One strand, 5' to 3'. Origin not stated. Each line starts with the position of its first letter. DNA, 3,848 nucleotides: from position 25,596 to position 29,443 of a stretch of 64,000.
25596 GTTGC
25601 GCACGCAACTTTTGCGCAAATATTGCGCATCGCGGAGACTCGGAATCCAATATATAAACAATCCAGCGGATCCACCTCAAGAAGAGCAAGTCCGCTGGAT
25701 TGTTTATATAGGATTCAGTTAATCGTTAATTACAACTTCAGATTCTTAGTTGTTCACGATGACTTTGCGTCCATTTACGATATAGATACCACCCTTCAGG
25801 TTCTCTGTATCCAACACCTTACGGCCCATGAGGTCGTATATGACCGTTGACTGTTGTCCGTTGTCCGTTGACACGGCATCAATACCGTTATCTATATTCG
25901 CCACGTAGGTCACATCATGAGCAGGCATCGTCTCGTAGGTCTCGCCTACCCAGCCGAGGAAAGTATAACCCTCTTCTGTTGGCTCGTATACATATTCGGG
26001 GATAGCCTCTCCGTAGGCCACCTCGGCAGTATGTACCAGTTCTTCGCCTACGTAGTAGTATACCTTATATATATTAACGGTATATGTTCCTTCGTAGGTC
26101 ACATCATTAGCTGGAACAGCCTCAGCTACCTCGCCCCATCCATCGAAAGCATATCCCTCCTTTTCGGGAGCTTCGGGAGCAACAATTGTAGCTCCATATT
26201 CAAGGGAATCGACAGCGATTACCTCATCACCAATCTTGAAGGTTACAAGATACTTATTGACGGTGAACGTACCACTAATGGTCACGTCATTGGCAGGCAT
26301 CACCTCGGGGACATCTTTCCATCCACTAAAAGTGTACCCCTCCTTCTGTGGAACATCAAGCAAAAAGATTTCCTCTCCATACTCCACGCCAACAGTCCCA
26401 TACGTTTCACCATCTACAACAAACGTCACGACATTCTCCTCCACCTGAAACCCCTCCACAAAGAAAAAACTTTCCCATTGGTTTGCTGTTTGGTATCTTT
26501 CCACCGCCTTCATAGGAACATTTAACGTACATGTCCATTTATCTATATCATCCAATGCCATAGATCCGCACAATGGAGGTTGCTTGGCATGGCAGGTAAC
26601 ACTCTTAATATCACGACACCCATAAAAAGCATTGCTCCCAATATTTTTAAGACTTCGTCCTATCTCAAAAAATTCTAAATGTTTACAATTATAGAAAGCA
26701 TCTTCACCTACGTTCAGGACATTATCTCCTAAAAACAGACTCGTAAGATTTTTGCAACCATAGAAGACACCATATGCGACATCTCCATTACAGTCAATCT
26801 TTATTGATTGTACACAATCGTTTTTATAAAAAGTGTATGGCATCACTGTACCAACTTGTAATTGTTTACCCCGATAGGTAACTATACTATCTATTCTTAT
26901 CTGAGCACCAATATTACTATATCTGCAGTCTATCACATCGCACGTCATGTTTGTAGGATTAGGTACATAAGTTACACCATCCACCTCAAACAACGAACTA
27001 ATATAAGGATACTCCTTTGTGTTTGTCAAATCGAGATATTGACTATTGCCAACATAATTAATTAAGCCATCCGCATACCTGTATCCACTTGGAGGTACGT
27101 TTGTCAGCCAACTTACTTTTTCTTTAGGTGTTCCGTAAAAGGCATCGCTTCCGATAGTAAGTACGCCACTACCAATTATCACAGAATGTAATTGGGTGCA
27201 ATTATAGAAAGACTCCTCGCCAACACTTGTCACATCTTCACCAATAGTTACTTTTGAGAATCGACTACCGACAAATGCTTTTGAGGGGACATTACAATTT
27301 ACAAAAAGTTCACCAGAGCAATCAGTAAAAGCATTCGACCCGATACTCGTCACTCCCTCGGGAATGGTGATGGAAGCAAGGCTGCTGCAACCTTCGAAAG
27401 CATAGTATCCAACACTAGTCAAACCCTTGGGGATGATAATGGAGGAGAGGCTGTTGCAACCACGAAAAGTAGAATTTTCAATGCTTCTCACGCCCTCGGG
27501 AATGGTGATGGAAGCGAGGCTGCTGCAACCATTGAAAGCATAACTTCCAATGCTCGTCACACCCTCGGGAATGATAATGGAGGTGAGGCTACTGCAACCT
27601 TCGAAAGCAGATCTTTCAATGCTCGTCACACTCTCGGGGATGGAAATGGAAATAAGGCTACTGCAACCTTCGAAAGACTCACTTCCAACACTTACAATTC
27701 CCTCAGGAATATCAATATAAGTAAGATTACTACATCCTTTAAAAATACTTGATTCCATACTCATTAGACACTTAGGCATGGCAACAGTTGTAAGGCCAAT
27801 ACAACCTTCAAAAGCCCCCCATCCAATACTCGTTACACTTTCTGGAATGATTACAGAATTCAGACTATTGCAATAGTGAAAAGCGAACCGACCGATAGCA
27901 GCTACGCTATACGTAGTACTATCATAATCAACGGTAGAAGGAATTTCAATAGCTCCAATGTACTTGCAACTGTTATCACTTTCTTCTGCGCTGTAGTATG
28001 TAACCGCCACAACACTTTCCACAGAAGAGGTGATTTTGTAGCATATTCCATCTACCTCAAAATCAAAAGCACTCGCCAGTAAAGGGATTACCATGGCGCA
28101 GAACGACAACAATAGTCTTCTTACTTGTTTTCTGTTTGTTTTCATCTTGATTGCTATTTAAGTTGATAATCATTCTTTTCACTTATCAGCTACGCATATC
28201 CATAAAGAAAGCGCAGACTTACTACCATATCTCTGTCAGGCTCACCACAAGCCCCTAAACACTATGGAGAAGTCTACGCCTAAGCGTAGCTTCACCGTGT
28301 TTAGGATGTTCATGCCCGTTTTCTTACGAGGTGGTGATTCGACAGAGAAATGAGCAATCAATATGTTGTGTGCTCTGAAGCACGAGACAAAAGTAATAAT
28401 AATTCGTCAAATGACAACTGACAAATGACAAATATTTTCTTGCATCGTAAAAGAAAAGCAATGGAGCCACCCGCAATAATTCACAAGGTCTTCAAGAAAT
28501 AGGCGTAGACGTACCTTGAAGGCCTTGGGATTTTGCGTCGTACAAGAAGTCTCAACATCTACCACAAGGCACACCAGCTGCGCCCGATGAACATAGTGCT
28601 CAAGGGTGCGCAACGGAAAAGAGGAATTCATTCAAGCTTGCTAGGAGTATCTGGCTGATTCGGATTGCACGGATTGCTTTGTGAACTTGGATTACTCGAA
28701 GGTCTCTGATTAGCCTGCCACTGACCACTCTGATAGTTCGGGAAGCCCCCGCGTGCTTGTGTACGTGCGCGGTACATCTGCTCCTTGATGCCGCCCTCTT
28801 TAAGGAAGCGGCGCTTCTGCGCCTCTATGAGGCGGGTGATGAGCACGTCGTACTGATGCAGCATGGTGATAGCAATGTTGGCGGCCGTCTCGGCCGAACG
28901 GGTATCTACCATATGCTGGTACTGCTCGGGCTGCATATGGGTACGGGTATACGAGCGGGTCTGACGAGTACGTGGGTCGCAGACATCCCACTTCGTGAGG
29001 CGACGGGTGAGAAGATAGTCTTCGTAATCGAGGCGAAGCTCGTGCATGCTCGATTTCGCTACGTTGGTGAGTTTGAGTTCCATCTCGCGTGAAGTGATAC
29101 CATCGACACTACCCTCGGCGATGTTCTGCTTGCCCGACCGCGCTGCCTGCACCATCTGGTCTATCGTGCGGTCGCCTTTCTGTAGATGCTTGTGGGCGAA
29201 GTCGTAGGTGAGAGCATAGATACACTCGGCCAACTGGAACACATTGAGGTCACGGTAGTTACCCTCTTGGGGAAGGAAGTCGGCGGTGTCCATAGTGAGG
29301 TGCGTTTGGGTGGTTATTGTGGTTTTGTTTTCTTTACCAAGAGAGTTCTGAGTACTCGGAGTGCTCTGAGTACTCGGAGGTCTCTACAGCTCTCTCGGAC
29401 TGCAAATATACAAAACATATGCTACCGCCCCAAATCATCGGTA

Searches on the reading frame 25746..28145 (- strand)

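Call 72: search_protein_families(library=pfam, proteins=[window:25746-28145:-], max_evalue=0.00001)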
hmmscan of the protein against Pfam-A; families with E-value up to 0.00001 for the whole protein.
window:25746-28145:- (799 aa): 4 families
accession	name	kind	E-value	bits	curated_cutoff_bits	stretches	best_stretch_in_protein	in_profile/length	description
PF13306.12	LRR_5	-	1.4e-92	306.7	27.7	4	153-277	3-124/127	BspA type Leucine rich repeat region (6 copies)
PF09479.16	Flg_new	-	4.6e-21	75.1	27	2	632-676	1-44/65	Listeria-Bacteroides repeat domain (List_Bact_rpt)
PF13855.12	LRR_8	-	1.7e-14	53.8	27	0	456-494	16-55/61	Leucine rich repeat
PF18998.6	Flg_new_2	-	4.9e-06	26.9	23.6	0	601-630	32-72/73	Divergent InlB B-repeat domain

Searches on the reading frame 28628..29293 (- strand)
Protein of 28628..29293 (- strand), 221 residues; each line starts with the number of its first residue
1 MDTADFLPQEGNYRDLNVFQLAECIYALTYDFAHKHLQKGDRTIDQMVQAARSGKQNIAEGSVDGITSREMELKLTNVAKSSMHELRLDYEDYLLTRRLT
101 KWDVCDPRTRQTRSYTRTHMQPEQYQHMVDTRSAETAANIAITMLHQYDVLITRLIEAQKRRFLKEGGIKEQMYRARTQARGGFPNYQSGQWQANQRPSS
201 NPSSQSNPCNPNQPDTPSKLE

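Call 72: search_protein_families(library=pfam, proteins=[window:28628-29293:-], max_evalue=0.00001)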
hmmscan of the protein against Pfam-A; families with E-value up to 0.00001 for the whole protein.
window:28628-29293:- (221 aa): 1 family
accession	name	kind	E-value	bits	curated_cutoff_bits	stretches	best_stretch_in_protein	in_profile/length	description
PF05635.17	23S_rRNA_IVP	-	9.5e-06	26.2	33.8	0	19-87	10-73/106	23S rRNA-intervening sequence protein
